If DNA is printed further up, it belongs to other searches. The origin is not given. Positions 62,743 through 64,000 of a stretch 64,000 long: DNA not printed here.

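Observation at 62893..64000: GT20 (OtsA/GgpS-like) synthase fused to an N-terminal two-transmembrane sensor-like domain, in a treT-otsB-mscS osmoadaptation cluster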

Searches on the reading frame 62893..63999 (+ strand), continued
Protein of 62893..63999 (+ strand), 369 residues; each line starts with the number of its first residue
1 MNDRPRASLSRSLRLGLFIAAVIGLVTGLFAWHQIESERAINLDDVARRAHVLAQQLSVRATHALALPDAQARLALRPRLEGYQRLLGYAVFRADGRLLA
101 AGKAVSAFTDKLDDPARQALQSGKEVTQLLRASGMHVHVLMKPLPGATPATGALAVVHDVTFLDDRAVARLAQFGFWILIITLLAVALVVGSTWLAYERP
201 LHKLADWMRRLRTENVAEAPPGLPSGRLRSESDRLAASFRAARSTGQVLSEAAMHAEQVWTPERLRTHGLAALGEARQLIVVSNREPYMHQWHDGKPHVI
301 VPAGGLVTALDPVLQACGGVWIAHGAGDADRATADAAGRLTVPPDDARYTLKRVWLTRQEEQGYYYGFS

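Call 12: search_solved_structures(query=P0007, max_evalue=0.00001, show_alignments=2)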
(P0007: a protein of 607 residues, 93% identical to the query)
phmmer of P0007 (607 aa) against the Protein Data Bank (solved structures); distinct sequences matched with E-value up to 0.00001: 23.
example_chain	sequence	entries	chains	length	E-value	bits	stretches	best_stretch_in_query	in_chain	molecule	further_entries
5jij_A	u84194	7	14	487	3.3e-82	279.9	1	123-597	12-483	Alpha,alpha-trehalose-phosphate synthase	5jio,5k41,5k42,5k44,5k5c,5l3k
5hvm_A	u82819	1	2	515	1.8e-75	257.7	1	120-596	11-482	Alpha,alpha-trehalose-phosphate synthase (UDP-forming)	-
8fhw_A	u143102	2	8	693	4.7e-73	249.7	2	277-590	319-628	Alpha,alpha-trehalose-phosphate synthase (UDP-forming)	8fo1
6jbi_A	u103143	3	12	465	7.4e-73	249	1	124-588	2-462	Trehalose-6-phosphate synthase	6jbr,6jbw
5hxa_A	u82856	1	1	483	2e-72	247.6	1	123-603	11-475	Alpha,alpha-trehalose-phosphate synthase (UDP-forming)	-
5uof_A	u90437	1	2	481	9.3e-72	245.4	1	123-598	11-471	Alpha,alpha-trehalose-phosphate synthase (UDP-forming)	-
5tvg_A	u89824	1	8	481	3.4e-70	240.2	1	123-604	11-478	Alpha,alpha-trehalose-phosphate synthase (UDP-forming)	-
5hvo_A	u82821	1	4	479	3.6e-70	240.1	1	122-589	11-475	Alpha,alpha-trehalose-phosphate synthase (UDP-forming)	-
2wtx_A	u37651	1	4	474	1.2e-69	238.4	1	146-606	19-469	ALPHA, ALPHA-TREHALOSE-PHOSPHATE SYNTHASE [UDP-FORMING]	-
1uqt_A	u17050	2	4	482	1.3e-69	238.3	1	146-606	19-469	ALPHA, ALPHA-TREHALOSE-PHOSPHATE SYNTHASE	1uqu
1gz5_A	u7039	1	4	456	1.9e-68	234.5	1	146-589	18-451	ALPHA-TREHALOSE-PHOSPHATE SYNTHASE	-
6jak_A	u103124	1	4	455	1.9e-68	234.4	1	146-588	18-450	Trehalose-6-phosphate synthase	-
9niq_A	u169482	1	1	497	2.5e-67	230.8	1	123-589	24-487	Alpha,alpha-trehalose-phosphate synthase [UDP-forming]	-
5huv_A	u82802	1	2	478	3.4e-67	230.3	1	123-589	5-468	Alpha,alpha-trehalose-phosphate synthase [UDP-forming]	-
5hut_A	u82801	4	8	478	4.7e-67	229.9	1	123-589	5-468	Alpha,alpha-trehalose-phosphate synthase [UDP-forming]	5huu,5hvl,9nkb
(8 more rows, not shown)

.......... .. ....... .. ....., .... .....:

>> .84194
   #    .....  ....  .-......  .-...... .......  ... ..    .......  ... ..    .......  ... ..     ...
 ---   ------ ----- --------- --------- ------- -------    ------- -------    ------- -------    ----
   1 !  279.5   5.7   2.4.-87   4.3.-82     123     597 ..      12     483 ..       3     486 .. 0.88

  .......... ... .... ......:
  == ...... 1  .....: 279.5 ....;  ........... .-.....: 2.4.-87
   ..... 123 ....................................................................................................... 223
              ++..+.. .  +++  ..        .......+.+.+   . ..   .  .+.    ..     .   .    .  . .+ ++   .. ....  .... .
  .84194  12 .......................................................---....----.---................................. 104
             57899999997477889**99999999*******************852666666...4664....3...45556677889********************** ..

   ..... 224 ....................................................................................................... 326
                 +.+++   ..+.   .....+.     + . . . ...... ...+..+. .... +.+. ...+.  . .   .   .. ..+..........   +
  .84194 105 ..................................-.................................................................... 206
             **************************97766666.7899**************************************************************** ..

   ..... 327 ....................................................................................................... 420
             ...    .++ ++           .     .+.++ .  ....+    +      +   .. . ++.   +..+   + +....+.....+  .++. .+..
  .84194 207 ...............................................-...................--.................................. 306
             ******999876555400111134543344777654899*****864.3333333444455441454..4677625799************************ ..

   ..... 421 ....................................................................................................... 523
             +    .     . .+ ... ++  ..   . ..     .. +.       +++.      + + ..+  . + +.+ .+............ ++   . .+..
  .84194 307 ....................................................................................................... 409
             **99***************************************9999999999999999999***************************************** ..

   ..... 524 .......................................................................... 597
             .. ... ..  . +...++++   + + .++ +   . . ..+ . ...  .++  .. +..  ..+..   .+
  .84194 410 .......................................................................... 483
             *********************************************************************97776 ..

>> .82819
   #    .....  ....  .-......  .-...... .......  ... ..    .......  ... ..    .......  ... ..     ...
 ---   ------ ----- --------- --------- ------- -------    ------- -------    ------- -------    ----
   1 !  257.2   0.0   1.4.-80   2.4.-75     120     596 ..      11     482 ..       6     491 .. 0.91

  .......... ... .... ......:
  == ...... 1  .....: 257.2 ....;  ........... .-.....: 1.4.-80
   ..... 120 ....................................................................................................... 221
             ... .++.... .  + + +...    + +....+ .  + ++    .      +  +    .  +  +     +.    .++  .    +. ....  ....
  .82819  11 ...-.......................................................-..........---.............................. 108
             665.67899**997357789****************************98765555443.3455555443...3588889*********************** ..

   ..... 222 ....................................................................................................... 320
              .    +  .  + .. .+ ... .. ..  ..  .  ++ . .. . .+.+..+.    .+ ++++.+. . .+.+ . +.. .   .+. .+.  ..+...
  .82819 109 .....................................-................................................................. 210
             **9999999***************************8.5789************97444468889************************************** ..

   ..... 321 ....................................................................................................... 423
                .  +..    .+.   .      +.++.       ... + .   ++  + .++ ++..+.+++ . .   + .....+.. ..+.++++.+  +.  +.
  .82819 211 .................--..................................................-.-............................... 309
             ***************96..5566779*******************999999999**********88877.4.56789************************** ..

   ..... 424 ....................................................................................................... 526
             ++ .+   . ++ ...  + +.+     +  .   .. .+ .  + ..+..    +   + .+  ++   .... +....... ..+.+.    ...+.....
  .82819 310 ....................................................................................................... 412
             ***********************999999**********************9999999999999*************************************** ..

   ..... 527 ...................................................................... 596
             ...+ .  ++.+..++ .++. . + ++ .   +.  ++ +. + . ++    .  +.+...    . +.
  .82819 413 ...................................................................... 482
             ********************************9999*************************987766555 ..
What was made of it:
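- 63724..64000 (+): N-terminal 92 residues of the GT20 catalytic domain, including the acceptor-phosphate Arg285 and the GGL loop. Aligned to OtsA structure 5jij (call 12).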

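Call 22: find_related_loci(query=A1, collection=genome_contigs, flank=8000)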
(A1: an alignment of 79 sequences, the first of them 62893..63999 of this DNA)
Query A1 (369 aa) in genome_contigs; peptide patterns used: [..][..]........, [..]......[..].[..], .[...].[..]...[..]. (x = any residue, [..] = any of these).
600 stretches matched a pattern (row limit reached: there are more); 560 encode a relative of the query (tblastn E <= 1e-3); the best 80 are kept; 80 distinct loci.
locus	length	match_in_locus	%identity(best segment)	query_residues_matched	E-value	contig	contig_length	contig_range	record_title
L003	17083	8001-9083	69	7-369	3e-165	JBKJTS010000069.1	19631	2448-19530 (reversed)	MAG: Gammaproteobacteria bacterium isolate ant_bin.633 k117_2838494, whole genome shotgun sequence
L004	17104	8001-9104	70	2-369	4e-156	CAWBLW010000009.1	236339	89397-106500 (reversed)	MAG: uncultured Acidobacteriota bacterium isolate MFD02416.bin.1.208 genome assembly, contig: contig_3166, whole genome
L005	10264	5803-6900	68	6-369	5e-150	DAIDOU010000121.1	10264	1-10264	MAG TPA_asm: Acidobacteria bacterium isolate clean3599 k141_1273372, whole genome shotgun sequence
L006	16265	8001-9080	58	7-369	2e-125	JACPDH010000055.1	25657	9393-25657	MAG: Acidobacteria bacterium isolate NC_groundwater_304_Ag_B-0.1um_64_21 GD18-4_B1_scaffold_377914, whole genome shotgun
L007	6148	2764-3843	52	11-369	7e-114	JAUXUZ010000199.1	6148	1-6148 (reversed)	MAG: Phycisphaerales bacterium isolate C15_concoct.bin.2 C15_k141_313913, whole genome shotgun sequence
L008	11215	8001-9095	48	6-369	3e-100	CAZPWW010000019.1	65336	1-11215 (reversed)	MAG TPA_asm: uncultured Phycisphaeraceae bacterium isolate SRP287453_co1_204 genome assembly, contig: NODE_622_length_65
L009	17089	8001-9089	36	9-369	1e-61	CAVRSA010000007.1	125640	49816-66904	MAG: Candidatus Acidoferrales bacterium isolate MFD04540.bin.1.88 genome assembly, contig: contig_21183, whole genome sh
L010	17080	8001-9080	38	12-369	5e-61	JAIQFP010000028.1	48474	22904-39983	MAG: Terriglobia bacterium isolate SRVP_3 SR-VP_26_10_2019_C_30cm_scaffold_637, whole genome shotgun sequence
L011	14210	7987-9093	36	3-369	1e-61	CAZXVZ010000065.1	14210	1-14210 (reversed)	MAG TPA_asm: uncultured Syntrophus sp. isolate binchicken_co43_22 genome assembly, contig: NODE_7681_length_14210_cov_8.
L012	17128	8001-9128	37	12-369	1e-60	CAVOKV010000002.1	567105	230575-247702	MAG: uncultured Acidobacteriota bacterium isolate MFD00008.bin.1.116 genome assembly, contig: contig_10865, whole genome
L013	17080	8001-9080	36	12-369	9e-60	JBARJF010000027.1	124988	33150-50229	MAG: Candidatus Sulfotelmatobacter sp. isolate MFD06650_ilm_asm_bin2 k127_40684, whole genome shotgun sequence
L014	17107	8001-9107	36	5-369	1e-59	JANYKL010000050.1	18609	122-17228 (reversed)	MAG: Acidobacteriaceae bacterium isolate GL140_5_metabinner_17 GL140_5_k141_1850735, whole genome shotgun sequence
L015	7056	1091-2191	35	8-369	2e-59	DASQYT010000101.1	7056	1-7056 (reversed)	MAG TPA_asm: Candidatus Elarobacter sp. isolate SMAG_U11072 k141_27156, whole genome shotgun sequence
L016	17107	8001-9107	35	6-369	2e-59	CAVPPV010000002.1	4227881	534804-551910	MAG: uncultured Acidobacteriaceae bacterium isolate MFD00008.bin.1.117 genome assembly, contig: contig_4297, whole genom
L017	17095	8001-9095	36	12-369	2e-59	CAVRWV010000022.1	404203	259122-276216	MAG: Terriglobia bacterium isolate MFD05502.bin.1.63 genome assembly, contig: contig_37505, whole genome shotgun sequenc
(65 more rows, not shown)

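Call 27: search_protein_families(library=pfam, alignment_id=A1, max_evalue=0.05)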
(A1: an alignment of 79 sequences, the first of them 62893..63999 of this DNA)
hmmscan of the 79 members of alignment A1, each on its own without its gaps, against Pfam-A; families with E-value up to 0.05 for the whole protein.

A. member 1, window:62893-63999:+ (369 aa): 2 families
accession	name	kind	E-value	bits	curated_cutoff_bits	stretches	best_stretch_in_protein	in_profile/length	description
PF21239.2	RLMM_N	-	0.0067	16.9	27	0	102-141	30-69/81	Ribosomal RNA large subunit methyltransferase M, N-terminal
PF10183.14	ESSS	-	0.05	14.3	22.8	0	185-210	70-94/115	ESSS subunit of NADH:ubiquinone oxidoreductase (complex I)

B. families by the number of members that match (of 79 scanned): 27 families (the first 25 are shown)
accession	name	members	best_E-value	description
PF00982.27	Glyco_transf_20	76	2.7e-77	Glycosyltransferase family 20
PF17203.10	sCache_3_2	25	3.8e-08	Single cache domain 3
PF10144.15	SMP_2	25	8.3e-05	Bacterial virulence factor haemolysin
PF17152.10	CHASE8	16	0.00071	Periplasmic sensor domain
PF14827.12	dCache_3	7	0.0041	Double sensory domain of two-component sensor kinase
PF02743.24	dCache_1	6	0.00015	Cache domain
PF21944.1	Hemotin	3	0.0028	Hemotin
PF01590.32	GAF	3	0.016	GAF domain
PF04995.19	CcmD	2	0.00053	Heme exporter protein D (CcmD)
PF08448.16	PAS_4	2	0.0086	PAS fold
PF00672.30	HAMP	2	0.02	HAMP domain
PF16448.10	LapD_MoxY_N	1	0.00078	LapD/MoxY periplasmic domain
PF11808.13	PhoR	1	0.0028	Phosphate regulon sensor protein PhoR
PF13185.12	GAF_2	1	0.0053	GAF domain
PF21239.2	RLMM_N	1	0.0067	Ribosomal RNA large subunit methyltransferase M, N-terminal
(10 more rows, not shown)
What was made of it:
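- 62992..63408 (+): Periplasmic single-Cache / PDC-like sensor domain (aa ~34-172). Among 79 relatives, 25 hit sCache_3_2, 25 hit SMP_2 and 16 hit CHASE8 (call 27).
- On Cache / PDC extracytoplasmic sensor domain: Among 79 relatives, 25 hit sCache_3_2 (best E 3.8e-8), 25 hit SMP_2 and 16 hit CHASE8 (call 27).
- Cache-clan Pfam hits occur in 25 of 79 relatives (call 27).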

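Call 30: predict_structure(alignment_id=A1)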
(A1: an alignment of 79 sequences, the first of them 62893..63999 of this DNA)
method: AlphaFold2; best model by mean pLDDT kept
length: 369 residues; sequences in the alignment: 79
mean_pLDDT: 88.9   pTM: 0.60
mean pLDDT of the five models: 88.9, 87.5, 87.2, 86.3, 85.2
residues with pLDDT >= 90: 210; 70-90: 138; 50-70: 19; < 50: 2
segments of 3 or more residues with pLDDT < 50: none
pLDDT, mean of each block of 10 residues (from residue 1): 73 90 94 95 98 97 97 96 95 97 96 97 97 95 89 98 95 95 92 92 92 84 88 90 85 63 78 82 86 88 71 87 83 90 85 87 68
secondary structure, 60 per line:
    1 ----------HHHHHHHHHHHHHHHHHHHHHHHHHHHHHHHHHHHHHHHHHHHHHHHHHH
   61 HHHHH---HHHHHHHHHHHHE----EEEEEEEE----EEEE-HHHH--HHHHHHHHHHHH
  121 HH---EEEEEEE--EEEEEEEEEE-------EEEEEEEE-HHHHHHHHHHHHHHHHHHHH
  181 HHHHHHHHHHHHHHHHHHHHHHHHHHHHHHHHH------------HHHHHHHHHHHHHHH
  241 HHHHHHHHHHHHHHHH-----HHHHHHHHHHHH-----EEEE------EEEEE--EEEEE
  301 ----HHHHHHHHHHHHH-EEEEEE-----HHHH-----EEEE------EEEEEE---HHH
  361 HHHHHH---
elements in order: H11-65 H69-80 E86-93 E98-101 H103-106 H109-122 E126-132 E135-144 E152-159 H161-213 H226-256 H262-273 E279-282 E289-293 E296-300 H305-317 E319-324 H330-333 E339-342 E349-354 H358-366
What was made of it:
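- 62929..62991 (+): TM1 (aa ~13-33). The segment is part of helix 11-65 in the model (call 30).
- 62992..63408 (+): The AF2 model has pLDDT of about 95 here (call 30).
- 63409..63480 (+): TM2 (aa ~173-196). The segment is part of helix 161-213 (call 30).
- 63481..63660 (+): HAMP-like helix-connector-helix (aa ~197-256). The model shows the helix running to aa 213, a loop at 214-225 and a helix at 226-256 (call 30).
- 63661..63723 (+): Conserved linker helix with the WTxxRL motif (aa ~257-277). Helix 262-273 leads into beta-1 of GT20 (call 30).
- On Cache / PDC extracytoplasmic sensor domain: The model has pLDDT of about 95 in this region (call 30).
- On HAMP domain: The model shows a helix to aa 213, a loop at 214-225 and a helix at 226-256 (call 30).
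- A confident AF2 model of aa 1-369, pLDDT 88.9 (call 30).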
